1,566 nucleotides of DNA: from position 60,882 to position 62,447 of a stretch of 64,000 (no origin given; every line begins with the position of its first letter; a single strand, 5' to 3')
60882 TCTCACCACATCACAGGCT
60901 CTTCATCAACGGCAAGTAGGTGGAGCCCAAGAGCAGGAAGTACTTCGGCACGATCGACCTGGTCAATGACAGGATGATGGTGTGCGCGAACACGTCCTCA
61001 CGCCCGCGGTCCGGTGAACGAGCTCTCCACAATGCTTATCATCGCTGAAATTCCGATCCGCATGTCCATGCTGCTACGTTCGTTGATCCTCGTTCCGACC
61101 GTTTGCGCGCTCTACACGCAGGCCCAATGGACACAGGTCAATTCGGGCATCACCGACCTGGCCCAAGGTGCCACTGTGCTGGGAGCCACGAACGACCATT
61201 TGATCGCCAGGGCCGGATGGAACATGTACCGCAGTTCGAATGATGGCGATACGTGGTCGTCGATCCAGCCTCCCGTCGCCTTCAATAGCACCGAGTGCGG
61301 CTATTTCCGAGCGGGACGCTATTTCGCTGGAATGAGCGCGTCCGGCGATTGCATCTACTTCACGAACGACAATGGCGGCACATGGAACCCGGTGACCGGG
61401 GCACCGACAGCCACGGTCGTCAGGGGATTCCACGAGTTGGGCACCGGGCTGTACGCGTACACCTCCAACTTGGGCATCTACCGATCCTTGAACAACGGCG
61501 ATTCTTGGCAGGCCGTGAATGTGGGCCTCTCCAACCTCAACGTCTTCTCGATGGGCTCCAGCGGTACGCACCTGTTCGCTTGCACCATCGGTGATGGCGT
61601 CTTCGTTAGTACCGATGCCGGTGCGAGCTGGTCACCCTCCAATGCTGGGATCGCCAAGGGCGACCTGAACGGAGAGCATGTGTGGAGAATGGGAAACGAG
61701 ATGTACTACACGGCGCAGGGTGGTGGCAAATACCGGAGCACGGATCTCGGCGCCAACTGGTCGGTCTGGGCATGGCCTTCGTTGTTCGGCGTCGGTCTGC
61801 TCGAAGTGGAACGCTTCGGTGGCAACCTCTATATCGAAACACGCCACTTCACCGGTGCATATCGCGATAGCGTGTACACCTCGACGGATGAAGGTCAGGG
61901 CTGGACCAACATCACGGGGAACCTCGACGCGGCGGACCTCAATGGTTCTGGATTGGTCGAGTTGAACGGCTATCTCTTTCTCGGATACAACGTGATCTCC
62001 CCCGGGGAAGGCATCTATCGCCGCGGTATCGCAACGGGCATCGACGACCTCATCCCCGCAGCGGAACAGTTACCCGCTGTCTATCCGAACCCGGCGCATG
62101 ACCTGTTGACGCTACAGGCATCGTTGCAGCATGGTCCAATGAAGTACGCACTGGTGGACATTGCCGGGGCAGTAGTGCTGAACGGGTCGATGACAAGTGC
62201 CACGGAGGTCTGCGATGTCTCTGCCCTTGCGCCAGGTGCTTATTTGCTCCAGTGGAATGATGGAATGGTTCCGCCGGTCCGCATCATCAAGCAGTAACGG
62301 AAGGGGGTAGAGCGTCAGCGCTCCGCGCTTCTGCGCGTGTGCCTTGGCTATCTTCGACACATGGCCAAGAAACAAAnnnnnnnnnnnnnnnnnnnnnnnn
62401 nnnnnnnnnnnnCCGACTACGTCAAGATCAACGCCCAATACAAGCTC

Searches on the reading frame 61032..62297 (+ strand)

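Call 52: search_protein_families(library=pfam, proteins=[window:61032-62297:+], max_evalue=0.01)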
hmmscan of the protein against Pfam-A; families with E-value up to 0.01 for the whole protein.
window:61032-62297:+ (421 aa): 5 families
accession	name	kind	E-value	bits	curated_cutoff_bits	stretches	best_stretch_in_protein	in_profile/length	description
PF15902.12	Sortilin-Vps10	-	3.3e-11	43.1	33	2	64-136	2-78/446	Sortilin, neurotensin receptor 3,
PF02012.26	BNR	-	1.2e-08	34.1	27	0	191-202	1-12/12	BNR/Asp-box repeat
PF18962.6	Por_Secre_tail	-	2.3e-08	34.6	27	1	350-411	1-65/75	Secretion system C-terminal sorting domain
PF19755.4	DUF6242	-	1.2e-06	29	29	0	168-243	154-217/217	Domain of unknown function (DUF6242)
PF14870.12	PSII_BNR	-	0.0011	18.8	27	1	66-244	85-267/303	Photosynthesis system II assembly factor YCF48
